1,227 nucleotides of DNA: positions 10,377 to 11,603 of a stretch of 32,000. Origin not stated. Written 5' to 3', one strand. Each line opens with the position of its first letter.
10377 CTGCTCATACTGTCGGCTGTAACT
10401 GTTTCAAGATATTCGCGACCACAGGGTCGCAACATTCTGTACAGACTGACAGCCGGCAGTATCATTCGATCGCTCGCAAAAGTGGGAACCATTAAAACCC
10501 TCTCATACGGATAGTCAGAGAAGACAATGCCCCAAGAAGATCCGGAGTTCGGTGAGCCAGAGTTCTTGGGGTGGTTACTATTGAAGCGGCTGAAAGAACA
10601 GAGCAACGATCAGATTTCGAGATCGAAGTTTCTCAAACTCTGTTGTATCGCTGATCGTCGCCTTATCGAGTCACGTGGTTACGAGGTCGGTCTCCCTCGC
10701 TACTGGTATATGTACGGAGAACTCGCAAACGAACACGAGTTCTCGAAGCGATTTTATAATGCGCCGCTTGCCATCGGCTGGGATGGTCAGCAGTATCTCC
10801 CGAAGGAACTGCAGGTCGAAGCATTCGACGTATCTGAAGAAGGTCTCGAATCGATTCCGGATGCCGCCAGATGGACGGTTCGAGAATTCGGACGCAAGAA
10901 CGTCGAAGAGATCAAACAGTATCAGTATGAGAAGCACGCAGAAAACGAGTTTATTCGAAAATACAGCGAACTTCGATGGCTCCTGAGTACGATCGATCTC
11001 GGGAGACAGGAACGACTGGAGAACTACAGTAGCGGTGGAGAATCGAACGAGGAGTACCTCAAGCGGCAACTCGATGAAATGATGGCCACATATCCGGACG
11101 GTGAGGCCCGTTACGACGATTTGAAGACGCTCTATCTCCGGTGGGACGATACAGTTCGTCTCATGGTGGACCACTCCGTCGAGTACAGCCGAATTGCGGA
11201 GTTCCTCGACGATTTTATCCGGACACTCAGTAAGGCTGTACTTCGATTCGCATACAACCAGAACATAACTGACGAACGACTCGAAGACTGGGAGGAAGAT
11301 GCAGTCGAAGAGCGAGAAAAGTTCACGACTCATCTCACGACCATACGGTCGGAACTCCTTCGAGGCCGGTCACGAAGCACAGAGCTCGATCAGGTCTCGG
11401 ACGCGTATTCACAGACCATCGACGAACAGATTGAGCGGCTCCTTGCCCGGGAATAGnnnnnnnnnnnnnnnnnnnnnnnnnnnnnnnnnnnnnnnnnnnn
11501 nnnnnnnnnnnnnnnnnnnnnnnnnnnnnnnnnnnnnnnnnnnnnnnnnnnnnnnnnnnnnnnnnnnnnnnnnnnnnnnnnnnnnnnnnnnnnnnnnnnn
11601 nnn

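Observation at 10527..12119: Translationally coupled two-gene cassette: 309-aa unknown protein plus insertion-bearing PIN-like protein (candidate novel TA or defence module)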

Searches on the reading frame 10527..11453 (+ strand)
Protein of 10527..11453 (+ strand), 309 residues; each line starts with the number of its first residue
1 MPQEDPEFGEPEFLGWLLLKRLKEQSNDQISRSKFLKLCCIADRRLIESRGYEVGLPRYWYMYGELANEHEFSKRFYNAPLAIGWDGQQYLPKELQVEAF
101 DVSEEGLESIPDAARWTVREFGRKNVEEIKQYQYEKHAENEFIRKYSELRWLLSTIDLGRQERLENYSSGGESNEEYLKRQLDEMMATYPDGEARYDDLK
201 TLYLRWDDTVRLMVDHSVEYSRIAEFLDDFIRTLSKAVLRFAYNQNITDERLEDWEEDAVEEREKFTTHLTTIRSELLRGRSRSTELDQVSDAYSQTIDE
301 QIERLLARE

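Call 4: search_protein_families(library=pfam, proteins=[window:10527-11453:+], max_evalue=10)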
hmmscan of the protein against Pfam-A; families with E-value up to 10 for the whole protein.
window:10527-11453:+ (309 aa): 3 families
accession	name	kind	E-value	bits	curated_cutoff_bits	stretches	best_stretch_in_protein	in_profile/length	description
PF05010.19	TACC_C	-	0.0052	17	29.9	1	160-201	97-138/201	Transforming acidic coiled-coil-containing protein (TACC), C-terminal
PF21017.2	PHA01746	-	0.073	13.3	24.4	1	214-266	66-118/132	PHA01746-like protein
PF14680.12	FANCI_HD2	-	0.082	12.6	25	1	222-302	105-179/230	FANCI helical domain 2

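Call 5: search_protein_families(library=ncbifam, proteins=[window:10527-11453:+], max_evalue=10)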
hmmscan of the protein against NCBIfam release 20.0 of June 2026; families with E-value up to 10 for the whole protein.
window:10527-11453:+ (309 aa): 3 families
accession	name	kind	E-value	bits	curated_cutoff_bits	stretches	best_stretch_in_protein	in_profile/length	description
NF053713.1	helicas_STM2767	equivalog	0.011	14.2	550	1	193-265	45-115/665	STM2767 family DEAD/DEAH box helicase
NF004315.1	PRK05710.1-4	equivalog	0.012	15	250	1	191-236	49-94/274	tRNA glutamyl-Q(34) synthetase GluQRS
NF050181.1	TA_anti_VapB_Myco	equivalog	1.7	9.2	60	1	171-202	25-55/72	type II toxin-antitoxin system VapB family antitoxin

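Call 6: search_protein_families(library=padloc, proteins=[window:10527-11453:+], max_evalue=10)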
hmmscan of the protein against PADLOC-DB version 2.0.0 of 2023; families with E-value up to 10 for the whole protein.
window:10527-11453:+ (309 aa): 1 family
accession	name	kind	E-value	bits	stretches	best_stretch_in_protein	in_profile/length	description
PDLC00157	HamA1|HamA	-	0.011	12.9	1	217-270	40-93/297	DUF1837 domain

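Call 8: find_homologous_proteins(query=window:10527-11453:+)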
Query window:10527-11453:+ (309 aa): 126 proteins with E <= 0.001 among 1303 candidates; the best 120 are listed.
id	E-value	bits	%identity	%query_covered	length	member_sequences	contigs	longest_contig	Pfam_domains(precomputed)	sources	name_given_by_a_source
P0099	1.9e-198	676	98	100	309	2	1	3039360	-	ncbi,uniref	ncbi:hypothetical protein ACAH01_01880 [Halomicrobium sp. HM KBTZ05]|uniref:hypothetical protein n=1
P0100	4.5e-175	599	85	100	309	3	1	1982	-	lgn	-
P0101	3.5e-172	590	85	100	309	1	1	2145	-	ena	-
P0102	4.3e-171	586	84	100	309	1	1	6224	-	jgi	-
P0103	1.4e-170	585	85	100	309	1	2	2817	-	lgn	-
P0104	3.9e-170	583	84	100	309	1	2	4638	-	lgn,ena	-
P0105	4.1e-170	583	84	100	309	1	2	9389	-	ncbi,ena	-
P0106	4.9e-170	583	83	100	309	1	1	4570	-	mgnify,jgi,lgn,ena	mgnify:CR=1 FL=1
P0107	7.1e-170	582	83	100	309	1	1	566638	-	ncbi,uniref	ncbi:hypothetical protein [Halorussus sp. AFM4]|uniref:hypothetical protein n=1 Tax=Halorussus sp. A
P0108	3.6e-169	580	84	100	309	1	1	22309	-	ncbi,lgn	ncbi:MAG: hypothetical protein ACOCR6_00590 [archaeon]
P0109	4.1e-169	580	83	100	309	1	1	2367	-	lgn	-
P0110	4.4e-169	580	83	100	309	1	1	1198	-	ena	-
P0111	1.5e-168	578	84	100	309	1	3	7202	-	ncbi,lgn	-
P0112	9.2e-168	575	83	100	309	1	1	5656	-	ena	-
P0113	4.3e-167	573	82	100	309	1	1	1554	-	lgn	-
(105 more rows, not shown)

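Call 15: search_solved_structures(query=A2, max_evalue=10, show_alignments=2)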
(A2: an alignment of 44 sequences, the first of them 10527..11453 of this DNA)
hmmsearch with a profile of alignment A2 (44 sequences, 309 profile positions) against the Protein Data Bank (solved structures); distinct sequences matched with E-value up to 10: 7.
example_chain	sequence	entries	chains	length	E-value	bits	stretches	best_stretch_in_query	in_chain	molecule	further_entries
2kiw_A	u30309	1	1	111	0.027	17.1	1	96-140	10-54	Int protein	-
7c7z_A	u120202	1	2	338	0.82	12.2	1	76-179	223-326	Flagellar hook-associated protein 3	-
7emf_1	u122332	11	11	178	0.82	12.2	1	103-173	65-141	Mediator of RNA polymerase II transcription subunit 28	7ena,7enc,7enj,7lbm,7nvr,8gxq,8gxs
5yti_A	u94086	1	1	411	0.96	12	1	76-180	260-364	Flagellar hook associated protein type 3 FlgL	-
8t1i_W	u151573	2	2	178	0.97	12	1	103-173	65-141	Mediator of RNA polymerase II transcription subunit 28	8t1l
1gqq_A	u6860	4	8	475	1.4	11.4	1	205-237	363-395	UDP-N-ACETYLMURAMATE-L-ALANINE LIGASE | UDP-N-acetylmuramate--alanine ligase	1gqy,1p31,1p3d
6cau_A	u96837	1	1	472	1.5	11.4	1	211-237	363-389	UDP-N-acetylmuramate--L-alanine ligase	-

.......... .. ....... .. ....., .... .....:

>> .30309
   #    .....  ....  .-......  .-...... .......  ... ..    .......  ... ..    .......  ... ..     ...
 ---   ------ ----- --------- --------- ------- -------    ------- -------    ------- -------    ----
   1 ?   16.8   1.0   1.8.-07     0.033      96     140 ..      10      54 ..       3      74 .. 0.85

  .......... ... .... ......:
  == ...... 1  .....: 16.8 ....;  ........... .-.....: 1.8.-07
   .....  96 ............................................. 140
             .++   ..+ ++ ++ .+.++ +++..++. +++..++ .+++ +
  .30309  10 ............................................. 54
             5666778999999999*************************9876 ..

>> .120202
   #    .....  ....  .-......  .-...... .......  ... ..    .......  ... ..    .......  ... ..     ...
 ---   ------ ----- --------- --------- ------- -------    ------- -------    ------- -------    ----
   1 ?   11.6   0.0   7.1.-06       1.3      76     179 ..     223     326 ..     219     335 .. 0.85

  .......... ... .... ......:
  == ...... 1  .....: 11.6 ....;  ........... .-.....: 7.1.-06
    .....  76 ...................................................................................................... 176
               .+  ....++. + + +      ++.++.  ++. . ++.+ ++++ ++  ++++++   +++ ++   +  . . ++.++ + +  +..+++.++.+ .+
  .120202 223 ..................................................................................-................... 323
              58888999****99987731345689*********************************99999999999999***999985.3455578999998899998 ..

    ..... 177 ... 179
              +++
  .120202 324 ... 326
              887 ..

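Call 26: predict_structure(alignment_id=A2)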
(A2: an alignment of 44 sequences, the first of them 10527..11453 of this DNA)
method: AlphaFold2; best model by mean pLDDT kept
length: 309 residues; sequences in the alignment: 44
mean_pLDDT: 84.1   pTM: 0.79
mean pLDDT of the five models: 84.1, 84.0, 83.2, 80.7, 76.6
residues with pLDDT >= 90: 179; 70-90: 71; 50-70: 43; < 50: 16
segments of 3 or more residues with pLDDT < 50: 1-3, 158-162
pLDDT, mean of each block of 10 residues (from residue 1): 68 96 89 94 95 95 91 83 65 92 96 97 92 89 90 64 51 81 93 85 93 84 91 94 92 95 95 88 54 58 52
secondary structure, 60 per line:
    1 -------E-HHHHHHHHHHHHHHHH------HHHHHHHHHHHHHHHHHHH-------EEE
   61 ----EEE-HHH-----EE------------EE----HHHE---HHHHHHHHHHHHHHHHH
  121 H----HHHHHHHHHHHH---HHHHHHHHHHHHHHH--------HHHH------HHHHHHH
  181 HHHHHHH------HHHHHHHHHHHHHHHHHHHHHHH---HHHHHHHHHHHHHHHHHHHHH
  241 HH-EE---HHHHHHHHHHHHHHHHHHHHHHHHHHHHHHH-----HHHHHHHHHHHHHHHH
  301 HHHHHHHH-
elements in order: H10-25 H32-50 E58-60 E65-67 H104-121 H126-137 H141-155 H164-167 H174-187 H194-216 H220-242 H249-279 H285-308

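Call 30: fold_search(model_id=the predicted structure, library=pdb)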
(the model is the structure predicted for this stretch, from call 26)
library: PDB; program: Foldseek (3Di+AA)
matches with E <= 10: 24; with E <= 0.001: 0
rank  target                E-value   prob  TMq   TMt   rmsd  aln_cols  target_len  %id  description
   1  7yk3_B                6.1e-01  0.63  0.29  0.44  10.7       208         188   12  Crystal structure of DarTG toxin-antitoxin complex from Mycobacterium tuberculosis (released 2023-05-31)
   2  4ucc_A                1.6e+00  0.03  0.11  0.13  18.0       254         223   12  N-terminal globular domain of the RSV Nucleoprotein in complex with the Nucleoprotein Phosphoprotein interaction inhib (released 2015-08-19)
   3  4uca_B                2.4e+00  0.02  0.11  0.13  18.0       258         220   11  N-terminal globular domain of the RSV Nucleoprotein in complex with C- terminal peptide of the Phosphoprotein (released 2015-08-19)
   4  5xw7_E                2.8e+00  0.06  0.14  0.21  15.8       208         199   16  Crystal structure of the flexible tandem repeat domain of bacterial cellulose synthase subunit C (released 2017-11-01)
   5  7mwq_A                3.8e+00  0.03  0.13  0.16  14.7       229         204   14  Structure of De Novo designed beta sheet heterodimer LHD29A53/B53 (released 2022-01-19)
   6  5cw8_B                4.6e+00  0.07  0.17  0.26  14.4       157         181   13  Crystal structure of Mycobacterium tuberculosis KstR in complex with 3-oxo-4-cholesten-26-oyl-CoA (released 2016-02-17)
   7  7r0r_MODEL_1_A        4.8e+00  0.02  0.10  0.12  15.1       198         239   14  Solution structure of the designed Armadillo repeat protein N(A4)M4C(AII) refined by pseudocontact shifts (released 2022-06-22)
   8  2q06_B                5.1e+00  0.06  0.21  0.15  14.9       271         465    8  Crystal structure of Influenza A Virus H5N1 Nucleoprotein (released 2008-05-27)
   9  5ce3_B                5.1e+00  0.01  0.10  0.08  22.6       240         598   18  The Yersinia YopO - actin complex with MgADP (released 2016-07-06)
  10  11td_R                6.2e+00  0.03  0.15  0.13  33.2       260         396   13  Structure of human CCR4 in apo state (released 2026-04-01)
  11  5bqn                  6.9e+00  0.02  0.10  0.05  33.3       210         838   10  Crystal structure of the LHn fragment of botulinum neurotoxin type D, mutant H233Y E230Q (released 2015-08-19)
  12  9w9i_D                6.9e+00  0.01  0.09  0.10  17.7       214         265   10  Cryo-EM structure of the kinesin-2 tail domain in complex with KAP3 and APC (released 2025-10-01)
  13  6rxt_CD               7.6e+00  0.02  0.17  0.14  18.9       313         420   12  Cryo-EM structure of the 90S pre-ribosome (Kre33-Noc4) from Chaetomium thermophilum, state A (released 2019-08-14)
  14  8qyz_F                7.6e+00  0.01  0.14  0.07  16.7       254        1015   11  Crystal structure of hiNES2 in complex with Xpo1 and RanGTP (released 2024-11-06)
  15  8ga6                  8.0e+00  0.08  0.24  0.16  20.3       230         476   14  Geometrically programmable nanomaterial construction using regularized protein building blocks (released 2024-03-13)
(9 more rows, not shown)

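Call 32: search_protein_families(library=pfam, alignment_id=A2, max_evalue=1)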
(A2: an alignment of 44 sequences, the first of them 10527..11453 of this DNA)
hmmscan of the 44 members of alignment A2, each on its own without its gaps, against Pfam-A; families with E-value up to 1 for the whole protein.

A. member 1, window:10527-11453:+ (309 aa): 3 families
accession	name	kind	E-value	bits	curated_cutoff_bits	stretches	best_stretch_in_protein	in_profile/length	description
PF05010.19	TACC_C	-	0.0052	17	29.9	1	160-201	97-138/201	Transforming acidic coiled-coil-containing protein (TACC), C-terminal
PF21017.2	PHA01746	-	0.073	13.3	24.4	1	214-266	66-118/132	PHA01746-like protein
PF14680.12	FANCI_HD2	-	0.082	12.6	25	1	222-302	105-179/230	FANCI helical domain 2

B. families by the number of members that match (of 44 scanned): 36 families (the first 25 are shown)
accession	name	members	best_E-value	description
PF21017.2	PHA01746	7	0.0015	PHA01746-like protein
PF14680.12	FANCI_HD2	6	0.0074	FANCI helical domain 2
PF05010.19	TACC_C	5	0.0052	Transforming acidic coiled-coil-containing protein (TACC), C-terminal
PF02472.21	ExbD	3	0.05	Biopolymer transport protein ExbD/TolR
PF19174.5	DUF5856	3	0.083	Family of unknown function (DUF5856)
PF23424.1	DUF7112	2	0.0094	Family of unknown function (DUF7112)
PF21074.2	GDH_C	2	0.024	Glutamate dehydrogenase, C-terminal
PF05100.17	Phage_tail_L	2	0.049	Phage minor tail protein L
PF25724.1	crAss_THA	2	0.087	Crassvirus tail hub protein A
PF10436.14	BCDHK_Adom3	2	0.092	Mitochondrial branched-chain alpha-ketoacid dehydrogenase kinase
PF08439.15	Peptidase_M3_N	1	0.0061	Oligopeptidase F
PF25532.1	CH_CAMSAP2_N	1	0.0098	CAMSAP2-like, calponin-homology domain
PF17102.10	Stealth_CR3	1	0.018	Stealth protein CR3, conserved region 3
PF04112.18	Mak10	1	0.024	Mak10 subunit, NatC N(alpha)-terminal acetyltransferase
PF20640.2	Rrn6_HB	1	0.024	Rrn6, helical bundle domain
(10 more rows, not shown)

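Call 37: fold_search(model_id=the predicted structure, library=viral)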
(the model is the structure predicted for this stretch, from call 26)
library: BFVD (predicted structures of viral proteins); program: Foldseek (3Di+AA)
matches with E <= 10: 38; with E <= 0.001: 0
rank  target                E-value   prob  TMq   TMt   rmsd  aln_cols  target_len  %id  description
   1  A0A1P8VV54            5.6e-02  1.00  0.28  0.53   4.1       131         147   15  (no name in the UniProt tables at hand)
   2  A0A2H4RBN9            2.3e-01  0.92  0.25  0.51   5.4       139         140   17  Uncharacterized protein [Sulfolobus ellipsoid virus 1]
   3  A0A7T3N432            2.8e-01  0.72  0.24  0.41  11.2       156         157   15  Uncharacterized protein [Campylobacter phage F348]
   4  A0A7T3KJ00            5.9e-01  0.75  0.24  0.57   5.2       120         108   13  Uncharacterized protein [Campylobacter phage F374]
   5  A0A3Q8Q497            5.9e-01  0.66  0.25  0.48   5.6       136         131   10  Uncharacterized protein [Sulfolobus polyhedral virus 2]
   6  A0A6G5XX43            6.9e-01  0.35  0.21  0.38   7.4       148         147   11  (no name in the UniProt tables at hand)
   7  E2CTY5                9.9e-01  0.06  0.14  0.11  24.3       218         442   19  ORF40L [Turbot reddish body iridovirus]
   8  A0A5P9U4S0            1.7e+00  0.57  0.29  0.56   5.4       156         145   13  (no name in the UniProt tables at hand)
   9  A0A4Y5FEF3            1.7e+00  0.25  0.21  0.30   6.8       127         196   11  Uncharacterized protein [Lactobacillus phage 521B]
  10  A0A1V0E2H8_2          1.8e+00  0.05  0.16  0.11  17.8       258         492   15  Genome polyprotein (Fragment) [Zika virus]
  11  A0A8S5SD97            3.0e+00  0.03  0.16  0.13  19.0       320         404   12  Tetratricopeptide repeat [Siphoviridae sp. ctnpt50]
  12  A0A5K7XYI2            3.1e+00  0.02  0.14  0.14  20.2       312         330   12  Ribonucleoside-diphosphate reductase small chain [Abalone asfa-like virus]
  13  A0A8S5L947            3.8e+00  0.23  0.26  0.53   5.3       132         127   10  Antitoxin SocA-like Panacea domain-containing protein [Siphoviridae sp. ct4T77]
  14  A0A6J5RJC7            4.0e+00  0.08  0.21  0.15  22.2       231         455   12  Uncharacterized protein [uncultured Caudovirales phage]
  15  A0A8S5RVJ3            4.3e+00  0.02  0.11  0.10  34.1       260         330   12  Uncharacterized protein [Siphoviridae sp. ctHip2]
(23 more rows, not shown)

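Call 38: search_protein_representatives(alignment_id=A2)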
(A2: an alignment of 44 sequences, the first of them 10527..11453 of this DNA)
Query: 44 sequences, 309 profile positions. Proteins with E-value up to 0.001 (for the whole library): 141; up to 1e-10: 80; up to 1e-30: 43. The best 141 are listed.
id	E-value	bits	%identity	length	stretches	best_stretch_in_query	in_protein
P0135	2.9e-144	496.6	-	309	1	1-308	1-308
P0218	3.5e-116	404.4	-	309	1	5-305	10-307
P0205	5.8e-116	403.6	-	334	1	4-307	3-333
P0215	4.1e-111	387.7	-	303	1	6-300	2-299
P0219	3.1e-108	378.2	-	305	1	4-307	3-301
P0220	1.2e-98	346.7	-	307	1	5-283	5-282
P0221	1.1e-95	337.0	-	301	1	7-304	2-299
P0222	3.0e-92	325.7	-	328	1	4-301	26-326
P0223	5.5e-89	315.0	-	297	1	6-300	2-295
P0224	3.6e-87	309.1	-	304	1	3-304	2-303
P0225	5.2e-80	285.5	-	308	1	7-298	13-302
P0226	3.8e-74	266.3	-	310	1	6-304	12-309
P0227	5.4e-74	265.8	-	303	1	3-293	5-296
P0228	1.3e-73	264.5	-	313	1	5-303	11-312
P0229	1.0e-72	261.6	-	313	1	4-306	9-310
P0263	4.3e-23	98.6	-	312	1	17-301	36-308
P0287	4.6e-12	62.4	-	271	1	21-276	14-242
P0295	3.1e-10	56.4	-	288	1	12-280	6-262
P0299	7.4e-10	55.1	-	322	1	38-279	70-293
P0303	1.1e-09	54.6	-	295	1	13-278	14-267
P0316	1.8e-07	47.3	-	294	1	12-278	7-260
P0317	2.2e-07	47.0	-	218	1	13-154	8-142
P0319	2.5e-07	46.8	-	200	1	13-159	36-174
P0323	4.4e-07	46.0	-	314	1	7-280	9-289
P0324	6.3e-07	45.5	-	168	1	11-158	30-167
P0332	3.8e-06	42.9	-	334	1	12-304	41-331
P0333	4.5e-06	42.7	-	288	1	43-301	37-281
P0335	1.2e-05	41.3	-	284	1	13-281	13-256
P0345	8.6e-05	38.5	-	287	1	8-303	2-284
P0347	1.5e-04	37.7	-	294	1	36-206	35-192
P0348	2.0e-04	37.2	-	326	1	16-273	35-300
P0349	3.1e-04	36.7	-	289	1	32-293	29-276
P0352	4.0e-04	36.3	-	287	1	7-125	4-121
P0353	5.0e-04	36.0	-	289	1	18-206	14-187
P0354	7.1e-04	35.5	-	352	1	17-275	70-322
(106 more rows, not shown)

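Call 40: search_protein_families(library=pfam, alignment_id=A3, max_evalue=0.1)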
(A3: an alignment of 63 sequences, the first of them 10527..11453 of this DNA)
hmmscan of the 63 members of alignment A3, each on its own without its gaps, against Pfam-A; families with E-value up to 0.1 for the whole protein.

A. member 1, window:10527-11453:+ (309 aa): 3 families
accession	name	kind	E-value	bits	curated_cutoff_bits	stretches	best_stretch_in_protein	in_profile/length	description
PF05010.19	TACC_C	-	0.0052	17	29.9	1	160-201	97-138/201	Transforming acidic coiled-coil-containing protein (TACC), C-terminal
PF21017.2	PHA01746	-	0.073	13.3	24.4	0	214-266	66-118/132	PHA01746-like protein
PF14680.12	FANCI_HD2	-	0.082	12.6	25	0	222-302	105-179/230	FANCI helical domain 2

B. families by the number of members that match (of 63 scanned): 39 families (the first 25 are shown)
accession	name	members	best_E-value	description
PF19174.5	DUF5856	2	0.0081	Family of unknown function (DUF5856)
PF12419.13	DUF3670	2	0.053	SNF2 Helicase protein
PF07798.16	CCDC90-like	1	0.00015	Coiled-coil domain-containing protein 90-like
PF13274.11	SocA_Panacea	1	0.00048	Antitoxin SocA-like, Panacea domain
PF01496.24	V_ATPase_I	1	0.0015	V-type ATPase 116kDa subunit family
PF19848.4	DUF6323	1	0.0024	Family of unknown function (DUF6323)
PF18829.7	Importin_rep_6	1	0.0025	Importin repeat 6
PF05010.19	TACC_C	1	0.0052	Transforming acidic coiled-coil-containing protein (TACC), C-terminal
PF23079.1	HTH_NOL4_2nd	1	0.0071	Nucleolar protein 4, helical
PF24046.1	At4g08330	1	0.0093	At4g08330 beta-tent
PF25532.1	CH_CAMSAP2_N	1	0.0098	CAMSAP2-like, calponin-homology domain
PF13769.11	Virulence_fact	1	0.012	Virulence factor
PF21718.4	KH_DTX3L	1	0.013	DTX3L, KH-like domain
PF17102.10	Stealth_CR3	1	0.018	Stealth protein CR3, conserved region 3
PF03962.21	Mnd1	1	0.019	Mnd1 HTH domain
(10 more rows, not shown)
